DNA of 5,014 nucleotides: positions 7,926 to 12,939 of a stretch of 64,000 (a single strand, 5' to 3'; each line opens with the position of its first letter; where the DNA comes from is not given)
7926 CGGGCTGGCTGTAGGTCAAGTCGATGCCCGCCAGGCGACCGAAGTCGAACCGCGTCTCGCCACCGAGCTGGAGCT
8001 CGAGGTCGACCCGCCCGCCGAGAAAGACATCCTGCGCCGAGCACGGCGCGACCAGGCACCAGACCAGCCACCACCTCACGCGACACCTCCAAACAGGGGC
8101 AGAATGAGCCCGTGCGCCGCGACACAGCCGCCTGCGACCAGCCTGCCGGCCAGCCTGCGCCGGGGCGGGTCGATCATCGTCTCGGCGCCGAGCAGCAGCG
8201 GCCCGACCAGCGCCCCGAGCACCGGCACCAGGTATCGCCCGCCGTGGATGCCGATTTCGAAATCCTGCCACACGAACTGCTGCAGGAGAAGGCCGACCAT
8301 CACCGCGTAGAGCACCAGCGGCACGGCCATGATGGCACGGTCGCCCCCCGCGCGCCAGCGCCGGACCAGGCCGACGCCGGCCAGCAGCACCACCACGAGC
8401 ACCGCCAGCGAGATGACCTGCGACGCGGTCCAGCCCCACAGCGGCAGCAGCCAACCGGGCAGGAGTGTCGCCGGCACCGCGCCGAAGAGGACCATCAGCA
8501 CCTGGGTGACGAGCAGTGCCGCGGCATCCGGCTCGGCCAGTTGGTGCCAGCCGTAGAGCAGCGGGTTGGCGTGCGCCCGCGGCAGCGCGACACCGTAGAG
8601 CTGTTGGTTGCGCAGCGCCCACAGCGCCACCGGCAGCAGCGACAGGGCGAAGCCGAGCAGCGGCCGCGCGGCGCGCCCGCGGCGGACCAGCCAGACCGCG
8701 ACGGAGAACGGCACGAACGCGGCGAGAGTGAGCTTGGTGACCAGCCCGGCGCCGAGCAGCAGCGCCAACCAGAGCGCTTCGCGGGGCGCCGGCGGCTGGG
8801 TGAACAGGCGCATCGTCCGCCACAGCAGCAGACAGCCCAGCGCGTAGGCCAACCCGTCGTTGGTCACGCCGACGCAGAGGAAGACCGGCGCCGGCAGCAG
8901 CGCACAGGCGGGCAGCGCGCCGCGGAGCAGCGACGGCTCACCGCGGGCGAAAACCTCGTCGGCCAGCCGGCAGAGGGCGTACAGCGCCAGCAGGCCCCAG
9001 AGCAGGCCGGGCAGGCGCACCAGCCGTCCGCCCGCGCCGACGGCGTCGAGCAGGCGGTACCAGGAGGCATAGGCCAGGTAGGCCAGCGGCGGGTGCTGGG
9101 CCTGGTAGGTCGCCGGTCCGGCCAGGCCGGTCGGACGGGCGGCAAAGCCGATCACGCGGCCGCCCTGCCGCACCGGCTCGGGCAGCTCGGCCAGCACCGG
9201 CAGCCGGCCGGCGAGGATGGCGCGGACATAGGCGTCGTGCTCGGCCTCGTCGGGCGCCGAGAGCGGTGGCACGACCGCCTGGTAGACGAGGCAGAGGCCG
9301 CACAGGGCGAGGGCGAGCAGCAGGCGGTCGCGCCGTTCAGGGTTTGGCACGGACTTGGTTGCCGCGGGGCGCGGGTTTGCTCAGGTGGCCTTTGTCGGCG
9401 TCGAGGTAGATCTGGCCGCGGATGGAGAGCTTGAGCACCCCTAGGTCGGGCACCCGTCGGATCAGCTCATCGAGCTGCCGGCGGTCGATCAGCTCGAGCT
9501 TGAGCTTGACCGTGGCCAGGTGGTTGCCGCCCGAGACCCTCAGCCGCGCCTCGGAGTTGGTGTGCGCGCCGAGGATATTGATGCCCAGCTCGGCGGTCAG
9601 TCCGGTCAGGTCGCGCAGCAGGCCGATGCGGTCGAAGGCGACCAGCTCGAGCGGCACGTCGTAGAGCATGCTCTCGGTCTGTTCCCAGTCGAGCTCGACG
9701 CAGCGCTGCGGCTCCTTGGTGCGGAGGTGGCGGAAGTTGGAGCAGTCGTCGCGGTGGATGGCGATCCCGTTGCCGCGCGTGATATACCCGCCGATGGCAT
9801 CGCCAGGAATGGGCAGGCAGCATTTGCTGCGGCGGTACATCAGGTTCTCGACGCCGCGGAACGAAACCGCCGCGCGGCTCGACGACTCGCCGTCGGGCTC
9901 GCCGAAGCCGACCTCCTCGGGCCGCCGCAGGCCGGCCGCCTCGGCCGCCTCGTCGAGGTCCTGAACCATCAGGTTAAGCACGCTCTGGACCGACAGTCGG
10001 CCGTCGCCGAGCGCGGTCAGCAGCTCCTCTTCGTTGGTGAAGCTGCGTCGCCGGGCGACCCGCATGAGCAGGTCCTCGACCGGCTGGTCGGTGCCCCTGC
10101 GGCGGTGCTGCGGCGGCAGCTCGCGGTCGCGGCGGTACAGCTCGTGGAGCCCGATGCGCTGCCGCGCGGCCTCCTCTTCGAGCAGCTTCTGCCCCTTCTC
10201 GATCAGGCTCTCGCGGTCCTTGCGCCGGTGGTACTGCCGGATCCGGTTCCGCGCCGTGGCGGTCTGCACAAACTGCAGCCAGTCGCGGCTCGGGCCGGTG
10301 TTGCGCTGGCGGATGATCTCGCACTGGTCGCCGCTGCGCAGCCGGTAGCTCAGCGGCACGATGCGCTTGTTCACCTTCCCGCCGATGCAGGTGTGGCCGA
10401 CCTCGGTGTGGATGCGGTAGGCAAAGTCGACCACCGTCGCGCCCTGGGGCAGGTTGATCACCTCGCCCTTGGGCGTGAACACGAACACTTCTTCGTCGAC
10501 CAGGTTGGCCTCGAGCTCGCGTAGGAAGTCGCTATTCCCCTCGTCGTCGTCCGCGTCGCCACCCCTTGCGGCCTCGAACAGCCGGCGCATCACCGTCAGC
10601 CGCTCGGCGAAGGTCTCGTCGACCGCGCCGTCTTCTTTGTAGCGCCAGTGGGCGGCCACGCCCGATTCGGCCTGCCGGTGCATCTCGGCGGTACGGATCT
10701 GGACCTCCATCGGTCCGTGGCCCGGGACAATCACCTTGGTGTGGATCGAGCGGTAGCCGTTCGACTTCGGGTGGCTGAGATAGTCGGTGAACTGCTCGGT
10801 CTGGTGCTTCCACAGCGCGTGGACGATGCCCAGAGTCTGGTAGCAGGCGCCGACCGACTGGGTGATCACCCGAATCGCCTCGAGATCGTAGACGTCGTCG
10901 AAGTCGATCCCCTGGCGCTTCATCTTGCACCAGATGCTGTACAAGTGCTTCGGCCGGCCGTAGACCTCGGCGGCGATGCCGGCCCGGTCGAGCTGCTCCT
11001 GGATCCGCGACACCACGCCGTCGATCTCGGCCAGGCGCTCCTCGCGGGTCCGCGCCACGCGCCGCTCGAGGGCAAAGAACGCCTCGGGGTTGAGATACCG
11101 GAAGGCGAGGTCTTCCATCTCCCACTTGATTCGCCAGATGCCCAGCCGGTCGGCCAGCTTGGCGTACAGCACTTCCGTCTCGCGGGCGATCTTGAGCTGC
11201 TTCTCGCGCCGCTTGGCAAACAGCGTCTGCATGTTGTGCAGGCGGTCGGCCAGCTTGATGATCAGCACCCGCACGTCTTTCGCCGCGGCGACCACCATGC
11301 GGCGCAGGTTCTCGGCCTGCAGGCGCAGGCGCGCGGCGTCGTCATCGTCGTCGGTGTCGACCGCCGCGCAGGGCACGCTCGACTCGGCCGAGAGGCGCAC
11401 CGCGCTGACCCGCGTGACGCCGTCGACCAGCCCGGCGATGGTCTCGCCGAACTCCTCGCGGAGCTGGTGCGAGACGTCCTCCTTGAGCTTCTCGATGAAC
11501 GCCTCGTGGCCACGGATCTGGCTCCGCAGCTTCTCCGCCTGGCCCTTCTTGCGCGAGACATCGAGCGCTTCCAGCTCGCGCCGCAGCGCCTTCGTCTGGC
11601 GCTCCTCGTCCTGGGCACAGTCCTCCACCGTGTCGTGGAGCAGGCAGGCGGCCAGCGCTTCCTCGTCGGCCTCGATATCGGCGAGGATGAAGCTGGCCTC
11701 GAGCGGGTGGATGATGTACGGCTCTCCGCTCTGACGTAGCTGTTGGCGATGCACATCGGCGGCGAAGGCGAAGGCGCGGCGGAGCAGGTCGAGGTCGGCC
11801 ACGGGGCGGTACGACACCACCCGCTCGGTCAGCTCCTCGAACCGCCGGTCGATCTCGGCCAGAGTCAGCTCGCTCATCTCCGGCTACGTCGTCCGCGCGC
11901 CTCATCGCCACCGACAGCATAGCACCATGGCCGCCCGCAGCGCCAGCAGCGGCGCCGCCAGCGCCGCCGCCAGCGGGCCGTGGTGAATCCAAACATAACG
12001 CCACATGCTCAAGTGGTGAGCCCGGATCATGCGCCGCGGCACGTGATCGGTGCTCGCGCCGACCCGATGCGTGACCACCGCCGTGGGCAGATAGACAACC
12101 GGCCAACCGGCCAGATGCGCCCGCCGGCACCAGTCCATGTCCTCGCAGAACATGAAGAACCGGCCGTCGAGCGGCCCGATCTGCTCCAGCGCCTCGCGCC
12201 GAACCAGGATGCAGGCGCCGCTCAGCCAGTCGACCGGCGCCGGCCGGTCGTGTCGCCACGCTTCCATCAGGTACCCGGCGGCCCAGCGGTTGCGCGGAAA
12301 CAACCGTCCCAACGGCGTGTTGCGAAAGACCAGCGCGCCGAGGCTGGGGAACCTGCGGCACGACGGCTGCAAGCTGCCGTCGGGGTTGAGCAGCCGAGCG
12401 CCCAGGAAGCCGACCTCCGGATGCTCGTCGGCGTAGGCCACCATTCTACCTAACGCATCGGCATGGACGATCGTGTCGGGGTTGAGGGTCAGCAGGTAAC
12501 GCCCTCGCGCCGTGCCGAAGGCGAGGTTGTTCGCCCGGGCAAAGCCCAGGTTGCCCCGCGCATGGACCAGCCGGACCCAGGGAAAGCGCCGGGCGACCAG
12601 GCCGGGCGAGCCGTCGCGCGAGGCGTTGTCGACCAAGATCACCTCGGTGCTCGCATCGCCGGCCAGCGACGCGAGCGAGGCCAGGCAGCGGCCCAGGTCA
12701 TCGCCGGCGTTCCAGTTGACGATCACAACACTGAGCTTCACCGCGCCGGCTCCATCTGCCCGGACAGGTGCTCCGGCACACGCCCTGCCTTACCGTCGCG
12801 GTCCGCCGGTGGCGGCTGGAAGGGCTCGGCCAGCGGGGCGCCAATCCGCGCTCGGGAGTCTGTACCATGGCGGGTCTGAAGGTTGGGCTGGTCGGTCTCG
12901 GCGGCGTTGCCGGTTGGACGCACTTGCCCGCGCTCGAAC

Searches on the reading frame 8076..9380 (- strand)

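Call 49: search_protein_families(library=pfam, proteins=[window:8076-9380:-], max_evalue=0.0001)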
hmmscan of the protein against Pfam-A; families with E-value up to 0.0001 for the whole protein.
window:8076-9380:- (434 aa): 1 family
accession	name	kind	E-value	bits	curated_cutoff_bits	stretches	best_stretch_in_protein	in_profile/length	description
PF09913.15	DUF2142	-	5.3e-05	22.6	30.1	1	96-388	98-392/395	Predicted membrane protein (DUF2142)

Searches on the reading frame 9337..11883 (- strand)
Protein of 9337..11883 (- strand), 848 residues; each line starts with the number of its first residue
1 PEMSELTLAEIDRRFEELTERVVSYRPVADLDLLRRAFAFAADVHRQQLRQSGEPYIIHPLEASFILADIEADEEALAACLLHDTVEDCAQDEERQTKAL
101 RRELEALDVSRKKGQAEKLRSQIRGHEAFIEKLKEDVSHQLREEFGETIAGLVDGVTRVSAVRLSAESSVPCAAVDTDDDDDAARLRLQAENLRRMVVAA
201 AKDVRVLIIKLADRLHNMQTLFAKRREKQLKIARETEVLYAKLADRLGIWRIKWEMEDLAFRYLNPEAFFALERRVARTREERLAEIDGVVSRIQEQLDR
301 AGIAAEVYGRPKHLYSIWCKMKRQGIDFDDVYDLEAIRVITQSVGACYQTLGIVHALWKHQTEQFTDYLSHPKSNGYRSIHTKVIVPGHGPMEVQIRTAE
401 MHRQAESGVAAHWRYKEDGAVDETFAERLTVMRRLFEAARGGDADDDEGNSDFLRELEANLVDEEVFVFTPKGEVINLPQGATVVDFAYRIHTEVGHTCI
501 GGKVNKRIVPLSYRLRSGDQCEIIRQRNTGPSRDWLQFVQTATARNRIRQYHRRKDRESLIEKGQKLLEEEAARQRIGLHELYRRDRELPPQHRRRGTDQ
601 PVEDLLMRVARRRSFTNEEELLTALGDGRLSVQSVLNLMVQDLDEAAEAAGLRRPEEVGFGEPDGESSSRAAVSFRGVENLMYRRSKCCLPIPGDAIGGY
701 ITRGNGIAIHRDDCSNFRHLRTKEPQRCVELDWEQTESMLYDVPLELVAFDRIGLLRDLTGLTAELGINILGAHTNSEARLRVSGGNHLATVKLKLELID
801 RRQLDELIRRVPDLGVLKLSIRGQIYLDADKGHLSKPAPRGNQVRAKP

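Call 49: search_protein_families(library=pfam, proteins=[window:9337-11883:-], max_evalue=0.0001)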
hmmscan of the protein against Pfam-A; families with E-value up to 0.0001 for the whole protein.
window:9337-11883:- (848 aa): 6 families
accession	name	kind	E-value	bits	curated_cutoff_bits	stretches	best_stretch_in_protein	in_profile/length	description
PF13328.12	HD_4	-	3.9e-42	144.1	27.2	2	136-250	54-156/156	HD domain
PF04607.23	RelA_SpoT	-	1e-39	135.7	27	1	309-419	1-112/113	Region found in RelA / SpoT proteins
PF02824.27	TGS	-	2.5e-22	79.1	22.2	1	466-524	1-59/60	TGS domain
PF13291.12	ACT_4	-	2.4e-08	35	27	1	740-811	4-69/80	ACT domain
PF01966.28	HD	-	9.9e-07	29.5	22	1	56-218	1-116/116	HD domain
PF19296.4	RelA_AH_RIS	-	2.1e-05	25.2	23.8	0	602-710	45-168/185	RelA/SpoT, AH and RIS domains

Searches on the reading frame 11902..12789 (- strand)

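Call 49: search_protein_families(library=pfam, proteins=[window:11902-12789:-], max_evalue=0.0001)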
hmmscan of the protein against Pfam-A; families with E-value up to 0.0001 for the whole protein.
window:11902-12789:- (295 aa): 4 families
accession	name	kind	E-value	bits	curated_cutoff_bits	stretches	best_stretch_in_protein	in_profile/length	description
PF00535.33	Glycos_transf_2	-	5.5e-22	78.9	23.3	1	20-204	1-167/168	Glycosyl transferase family 2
PF13641.12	Glyco_tranf_2_3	-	3.8e-20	73.3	27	1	19-256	3-226/230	Glycosyltransferase like family 2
PF13632.12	Glyco_trans_2_3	-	4.6e-06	27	27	1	183-271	69-159/198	Glycosyl transferase family group 2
PF13506.12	Glyco_transf_21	-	8.7e-05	22.5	21.7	0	186-256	99-171/174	Glycosyl transferase family 21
